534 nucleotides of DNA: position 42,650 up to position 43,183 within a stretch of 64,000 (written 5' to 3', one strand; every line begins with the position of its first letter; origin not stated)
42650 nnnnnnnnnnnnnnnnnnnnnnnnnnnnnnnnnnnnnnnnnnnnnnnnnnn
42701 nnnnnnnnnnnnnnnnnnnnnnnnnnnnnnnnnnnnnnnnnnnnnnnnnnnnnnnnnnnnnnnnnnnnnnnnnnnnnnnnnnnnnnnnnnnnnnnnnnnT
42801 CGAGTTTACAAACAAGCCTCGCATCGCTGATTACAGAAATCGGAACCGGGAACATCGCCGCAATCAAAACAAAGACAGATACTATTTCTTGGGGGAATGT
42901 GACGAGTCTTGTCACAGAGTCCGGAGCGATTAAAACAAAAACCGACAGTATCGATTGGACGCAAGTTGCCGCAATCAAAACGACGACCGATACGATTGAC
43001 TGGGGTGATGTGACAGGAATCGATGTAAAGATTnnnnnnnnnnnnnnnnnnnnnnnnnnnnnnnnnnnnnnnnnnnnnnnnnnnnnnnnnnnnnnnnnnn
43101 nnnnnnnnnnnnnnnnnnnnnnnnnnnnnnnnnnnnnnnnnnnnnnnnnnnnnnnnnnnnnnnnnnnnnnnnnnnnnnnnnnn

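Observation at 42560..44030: Long tandem array of an 11-residue unit (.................) with an 80-aa superperiod inside the 2476-aa membrane protein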

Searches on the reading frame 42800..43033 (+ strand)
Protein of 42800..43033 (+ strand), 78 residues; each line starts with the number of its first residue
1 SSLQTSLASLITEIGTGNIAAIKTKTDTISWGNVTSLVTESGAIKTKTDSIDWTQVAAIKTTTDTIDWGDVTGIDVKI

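Call 36: search_protein_representatives(alignment_id=A2)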
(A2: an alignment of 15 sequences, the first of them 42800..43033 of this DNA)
Query: 15 sequences, 86 profile positions. Proteins with E-value up to 0.001 (for the whole library): 101; up to 1e-10: 50; up to 1e-30: 30. The best 101 are listed.
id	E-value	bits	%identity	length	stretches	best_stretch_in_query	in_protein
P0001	8.3e-161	539.0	-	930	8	2-86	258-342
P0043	5.2e-151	507.5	-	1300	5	2-86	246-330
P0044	1.9e-140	473.7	-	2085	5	3-82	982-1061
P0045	1.3e-139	471.1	-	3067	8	2-86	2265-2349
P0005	2.5e-126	428.4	-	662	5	2-86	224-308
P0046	5.8e-117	398.4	-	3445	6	6-86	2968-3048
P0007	2.1e-101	348.5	-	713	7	2-86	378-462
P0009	1.2e-95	330.1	-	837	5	1-81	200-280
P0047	1.6e-93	323.3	-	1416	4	2-86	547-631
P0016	8.0e-81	282.6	-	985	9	18-85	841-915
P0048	5.2e-69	244.7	-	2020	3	2-86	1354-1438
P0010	5.6e-69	244.6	-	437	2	1-86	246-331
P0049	6.4e-61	218.8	-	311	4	3-67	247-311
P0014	9.6e-61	218.2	-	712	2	1-86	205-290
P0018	1.3e-59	214.6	-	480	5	21-85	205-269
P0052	1.5e-56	204.8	-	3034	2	1-86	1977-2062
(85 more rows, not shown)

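Call 39: find_encoding_contigs(protein=P0052, flank=5000, max_places=2)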
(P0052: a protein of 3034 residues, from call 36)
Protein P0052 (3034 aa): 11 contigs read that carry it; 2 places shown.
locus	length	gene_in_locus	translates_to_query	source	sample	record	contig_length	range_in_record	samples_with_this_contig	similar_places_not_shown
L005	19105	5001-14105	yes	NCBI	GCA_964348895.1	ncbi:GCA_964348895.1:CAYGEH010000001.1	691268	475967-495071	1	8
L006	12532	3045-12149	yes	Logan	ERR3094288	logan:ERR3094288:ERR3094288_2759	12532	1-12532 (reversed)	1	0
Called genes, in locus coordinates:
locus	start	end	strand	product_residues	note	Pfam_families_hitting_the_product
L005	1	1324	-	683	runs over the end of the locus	PF04932:Wzy_C, PF13431:TPR_17 (faint), PF07719:TPR_2 (faint), PF13414:TPR_11 (faint), PF14559:TPR_19 (faint)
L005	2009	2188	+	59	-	PF12728:HTH_17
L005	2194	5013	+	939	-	-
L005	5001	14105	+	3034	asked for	PF13385:Laminin_G_3, PF08239:SH3_3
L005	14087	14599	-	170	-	PF13367:PrsW-protease (weak)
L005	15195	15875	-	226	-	PF16656:Pur_ac_phosph_N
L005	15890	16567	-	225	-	PF00963:Cohesin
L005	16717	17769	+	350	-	PF00022:Actin, PF06723:MreB_Mbl, PF00012:HSP70, PF11104:PilM_2 (faint), PF14450:FtsA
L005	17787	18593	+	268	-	PF04085:MreC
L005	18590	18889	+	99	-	-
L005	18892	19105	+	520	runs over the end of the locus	PF03717:PBP_dimer, PF00905:Transpeptidase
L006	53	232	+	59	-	PF12728:HTH_17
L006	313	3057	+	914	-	-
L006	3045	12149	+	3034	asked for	PF13385:Laminin_G_3, PF08239:SH3_3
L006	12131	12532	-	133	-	?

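Call 40: find_related_loci(query=A2, collection=genome_contigs, flank=10000)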
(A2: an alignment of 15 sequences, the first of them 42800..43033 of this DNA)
Query A2 (78 aa) in genome_contigs; peptide patterns used: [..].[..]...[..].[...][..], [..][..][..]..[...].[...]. (x = any residue, [..] = any of these).
158 stretches matched a pattern; 68 encode a relative of the query (tblastn E <= 1e-3); 66 distinct loci.
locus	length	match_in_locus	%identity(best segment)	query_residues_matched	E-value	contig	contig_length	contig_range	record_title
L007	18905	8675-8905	73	1-77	3e-31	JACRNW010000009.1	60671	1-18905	MAG: Candidatus Falkowbacteria bacterium isolate NC_groundwater_1945_Pr3_S-0.2um_44_4 scaffold_327018, whole genome shot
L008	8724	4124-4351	70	2-77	2e-28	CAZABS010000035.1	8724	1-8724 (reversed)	MAG TPA_asm: uncultured Bdellovibrionales bacterium isolate SRP286056_co1_739 genome assembly, contig: NODE_10681_length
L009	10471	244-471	74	2-77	8e-29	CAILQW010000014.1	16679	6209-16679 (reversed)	MAG: Candidatus Omnitrophica bacterium isolate AM4_bin-704 genome assembly, contig: bin-704:14/67, whole genome shotgun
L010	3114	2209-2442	63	1-78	4e-28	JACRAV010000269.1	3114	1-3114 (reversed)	MAG: Candidatus Zixiibacteriota bacterium isolate NC_groundwater_1603_Pr3_B-0.1um_57_8 SR-2_scaffold_141_2392954, whole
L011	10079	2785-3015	64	1-77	3e-27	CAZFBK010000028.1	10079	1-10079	MAG TPA_asm: uncultured Gammaproteobacteria bacterium isolate SRP286056_co1_112 genome assembly, contig: NODE_8694_lengt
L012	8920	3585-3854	66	1-77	6e-27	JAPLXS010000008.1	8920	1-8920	MAG: Candidatus Nomurabacteria bacterium isolate LacPavin_0419_WC53_MAG_32_16 LacPavin_0419_WC53_scaffold_465866, whole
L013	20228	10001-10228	64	2-77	5e-27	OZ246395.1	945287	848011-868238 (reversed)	MAG: uncultured Candidatus Saccharibacteria bacterium isolate SRP292972_co1_112 genome assembly, chromosome: 1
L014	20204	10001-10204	72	10-77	1e-26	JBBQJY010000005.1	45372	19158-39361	MAG: Candidatus Curtissbacteria bacterium isolate Co_metawrap_659 Cmw_659_k141_12857753_length_45372_cov_8.0000, whole g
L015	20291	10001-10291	64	1-77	1e-26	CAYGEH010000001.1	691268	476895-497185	MAG TPA_asm: uncultured Gammaproteobacteria bacterium isolate ERP113451_co2_205 genome assembly, contig: NODE_1_length_6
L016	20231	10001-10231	66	1-77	2e-26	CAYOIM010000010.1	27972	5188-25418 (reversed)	MAG TPA_asm: uncultured Bdellovibrionales bacterium isolate binchicken_co347_165 genome assembly, contig: NODE_910_lengt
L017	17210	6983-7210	64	3-78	1e-26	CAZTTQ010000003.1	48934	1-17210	MAG TPA_asm: uncultured Gammaproteobacteria bacterium isolate SRP278252_co2_124 genome assembly, contig: NODE_1184_lengt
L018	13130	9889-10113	64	3-77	6e-26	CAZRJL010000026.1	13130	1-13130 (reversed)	MAG TPA_asm: uncultured Bdellovibrionales bacterium isolate binchicken_co220_173 genome assembly, contig: NODE_3071_leng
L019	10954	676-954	68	4-77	8e-26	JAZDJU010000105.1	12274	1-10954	MAG: Candidatus Omnitrophota bacterium isolate MEGAHIT-group-0.500 k141_12497886, whole genome shotgun sequence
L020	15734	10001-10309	63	2-77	1e-25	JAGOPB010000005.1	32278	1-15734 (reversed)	MAG: Candidatus Paceibacterota bacterium isolate Gw_Bodden_bin_284 Gw_Bodden_1547_length_32278_cov_8.379833, whole genom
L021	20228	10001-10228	61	2-77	1e-25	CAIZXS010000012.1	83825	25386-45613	uncultured bacterium isolate Loc080925-6m_bin-1411 genome assembly, contig: bin-1411:12/26, whole genome shotgun sequenc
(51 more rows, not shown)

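Call 50: find_related_loci(query=A2, collection=viral_contigs, flank=8000)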
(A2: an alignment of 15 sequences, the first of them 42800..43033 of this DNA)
Query A2 (78 aa) in viral_contigs; peptide patterns used: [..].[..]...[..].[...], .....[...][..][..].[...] (x = any residue, [..] = any of these).
50 stretches matched a pattern; 1 encode a relative of the query (tblastn E <= 1e-3); 1 distinct loci.
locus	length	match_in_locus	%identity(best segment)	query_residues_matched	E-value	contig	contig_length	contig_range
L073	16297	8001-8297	61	18-78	5e-19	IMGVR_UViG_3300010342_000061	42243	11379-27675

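Call 52: search_protein_families(library=phrogs, proteins=[L073:49-1275:+, L073:1336-2376:+, L073:2379-3473:+, L073:4277-5791:+, L073:6099-8444:+, L073:9689-10393:+, L073:10393-11088:+, L073:11828-12811:+, L073:12814-14217:+], max_evalue=0.001)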
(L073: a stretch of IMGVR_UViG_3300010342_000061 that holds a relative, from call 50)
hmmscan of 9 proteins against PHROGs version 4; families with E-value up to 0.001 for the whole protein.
L073:49-1275:+ (408 aa): 1 family
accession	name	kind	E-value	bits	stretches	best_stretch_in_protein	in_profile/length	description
phrog_15060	-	unknown function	2e-166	555.1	1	1-408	1-411/411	-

L073:1336-2376:+ (346 aa): 1 family
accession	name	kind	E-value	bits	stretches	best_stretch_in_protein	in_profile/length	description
phrog_15330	-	unknown function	2.9e-13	51.1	1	71-246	73-245/248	-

L073:2379-3473:+ (364 aa): 1 family
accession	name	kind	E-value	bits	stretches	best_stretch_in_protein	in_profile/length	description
phrog_12000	-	unknown function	4.4e-07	30.5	1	176-344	215-382/398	-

L073:4277-5791:+ (504 aa): 0 families

L073:6099-8444:+ (781 aa): 3 families
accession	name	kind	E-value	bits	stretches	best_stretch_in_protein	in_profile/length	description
phrog_17517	-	tail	3e-29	102.8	1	57-200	13-161/227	tail protein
phrog_10667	-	unknown function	1e-17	64.8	1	38-196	157-318/718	-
phrog_38477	-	unknown function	1.1e-07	31.5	1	58-206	101-266/674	-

L073:9689-10393:+ (234 aa): 1 family
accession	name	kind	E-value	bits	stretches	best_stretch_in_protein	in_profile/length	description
phrog_298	-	DNA, RNA and nucleotide metabolism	1e-25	91.7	1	12-217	46-233/293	exonuclease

L073:10393-11088:+ (231 aa): 1 family
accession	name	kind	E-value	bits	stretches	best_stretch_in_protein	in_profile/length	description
phrog_9863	-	head and packaging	2e-59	202.1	1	1-229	2-233/236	virion structural protein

L073:11828-12811:+ (327 aa): 2 families
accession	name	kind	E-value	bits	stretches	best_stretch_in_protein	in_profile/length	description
phrog_15515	-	unknown function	1.7e-105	353.9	1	3-319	2-320/322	-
phrog_33740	-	unknown function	5.3e-12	46.7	1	183-306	200-321/357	-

L073:12814-14217:+ (467 aa): 1 family
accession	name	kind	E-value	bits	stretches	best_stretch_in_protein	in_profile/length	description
phrog_15100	-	head and packaging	2.7e-171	573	1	19-428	8-417/1783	virion structural protein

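Call 54: search_dna_similar(query=L073:49-1275:+, collection=phages, mode=protein, max_rows=8)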
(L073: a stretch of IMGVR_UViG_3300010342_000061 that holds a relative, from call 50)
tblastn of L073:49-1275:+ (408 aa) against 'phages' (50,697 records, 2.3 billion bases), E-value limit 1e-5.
Records with a match: 29; places in all: 29; records where one place covers at least 80% of the query: 29.
Best place of each record, by identity: 60-80% 27; <60% 2.
By first word of the organism name: Flavobacterium 29.
By host as written in the record: Flavobacterium psychrophilum 950106-1/1 12; Flavobacterium psychrophilum 020612-2/1 3; Flavobacterium psychrophilum strain FPS-D10 3; Flavobacterium psychrophilum FPS-D15 2; Flavobacterium psychrophilum FPS-D10 2; Flavobacterium psychrophilum strain FPS-D15 2; Flavobacterium psychrophilum strain FPS-S37 1; Flavobacterium psychrophilum FPS-D8 1; and 3 more.
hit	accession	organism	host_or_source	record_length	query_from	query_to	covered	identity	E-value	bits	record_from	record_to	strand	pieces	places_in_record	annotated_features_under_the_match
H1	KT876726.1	Flavobacterium phage FpV21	Flavobacterium psychrophilum 950106-1/1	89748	1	408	100%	61.4%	9e-148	469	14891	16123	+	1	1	hypothetical protein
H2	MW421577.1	Flavobacterium phage FPSV-S30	Flavobacterium psychrophilum strain ...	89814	1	408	100%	61.4%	9e-148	469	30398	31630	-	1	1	record has no annotation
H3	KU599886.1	Flavobacterium phage Fpv20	Flavobacterium psychrophilum 950106-1/1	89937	1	408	100%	61.4%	9e-148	469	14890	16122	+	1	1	hypothetical protein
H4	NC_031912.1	Flavobacterium phage Fpv20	Flavobacterium psychrophilum 950106-1/1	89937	1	408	100%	61.4%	9e-148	469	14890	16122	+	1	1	hypothetical protein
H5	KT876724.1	Flavobacterium phage FpV4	Flavobacterium psychrophilum 950106-1/1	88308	1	408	100%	61.4%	2e-147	468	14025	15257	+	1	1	hypothetical protein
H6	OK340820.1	Flavobacterium phage FpV4-1.1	Flavobacterium psychrophilum 020612-2/1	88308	1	408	100%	61.4%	2e-147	468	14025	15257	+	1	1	record has no annotation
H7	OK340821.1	Flavobacterium phage FpV4-1.2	Flavobacterium psychrophilum 020612-2/1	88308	1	408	100%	61.4%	2e-147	468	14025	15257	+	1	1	record has no annotation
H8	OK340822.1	Flavobacterium phage FpV4-1.3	Flavobacterium psychrophilum 020612-2/1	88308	1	408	100%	61.4%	2e-147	468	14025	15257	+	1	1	record has no annotation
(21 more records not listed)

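Call 55: search_dna_similar(query=L073:6099-8444:+, collection=phages, mode=protein, max_rows=10)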
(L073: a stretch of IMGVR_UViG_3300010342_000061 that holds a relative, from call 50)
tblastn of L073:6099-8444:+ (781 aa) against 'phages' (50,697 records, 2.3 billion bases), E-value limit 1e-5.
Records with a match: 11; places in all: 11; records where one place covers at least 80% of the query: 0.
Best place of each record, by identity: 60-80% 1; <60% 10.
By first word of the organism name: Erwinia 3; Brevibacillus 2; Bacillus 2; Pectobacterium 2; Lysinibacillus 1; Pseudanabaena 1.
By host as written in the record: Brevibacillus laterosporus 2; Bacillus megaterium str. ATCC 43725 2; Pectobacterium sp. 2; Erwinia amylovora 2; Erwinia amylovora ATCC 29780 1; Lysinibacillus capsici DO76 1; Pseudanabaena sp. KCZY-C8 1.
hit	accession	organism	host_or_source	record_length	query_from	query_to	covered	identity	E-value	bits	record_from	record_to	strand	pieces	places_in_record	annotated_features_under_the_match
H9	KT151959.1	Brevibacillus phage Sundance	Brevibacillus laterosporus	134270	4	178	22%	34.1%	5e-10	69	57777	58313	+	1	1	putative F5/8 type C domain-containing protein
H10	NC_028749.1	Brevibacillus phage Sundance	Brevibacillus laterosporus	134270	4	178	22%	34.1%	5e-10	69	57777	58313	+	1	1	tail protein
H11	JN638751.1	Bacillus phage G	Bacillus megaterium str. ATCC 43725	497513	60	196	18%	35.3%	1e-7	61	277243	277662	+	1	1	365: gp365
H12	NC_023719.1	Bacillus phage G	Bacillus megaterium str. ATCC 43725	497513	60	196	18%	35.3%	1e-7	61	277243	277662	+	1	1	365: tail protein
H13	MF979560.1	Pectobacterium phage DU_PP_I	Pectobacterium sp.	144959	60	239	23%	26.6%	7e-7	59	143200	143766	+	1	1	putative tail protein | tRNA-Gly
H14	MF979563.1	Pectobacterium phage DU_PP_IV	Pectobacterium sp.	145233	60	239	23%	26.6%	9e-7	59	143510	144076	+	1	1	putative tail protein | tRNA-Gly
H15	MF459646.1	Erwinia phage vB_EamM_RisingSun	Erwinia amylovora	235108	60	185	16%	34.3%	5e-6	56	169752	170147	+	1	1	putative carbohydrate binding protein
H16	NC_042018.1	Erwinia phage vB_EamM_RisingSun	Erwinia amylovora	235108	60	185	16%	34.3%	5e-6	56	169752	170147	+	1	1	putative carbohydrate binding protein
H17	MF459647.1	Erwinia phage vB_EamM_Joad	Erwinia amylovora ATCC 29780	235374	60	185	16%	34.3%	5e-6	56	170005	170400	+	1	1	putative carbohydrate binding protein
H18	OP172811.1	Lysinibacillus phage LC76P1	Lysinibacillus capsici DO76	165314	60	203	18%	29.7%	1e-7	62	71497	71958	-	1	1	hypothetical protein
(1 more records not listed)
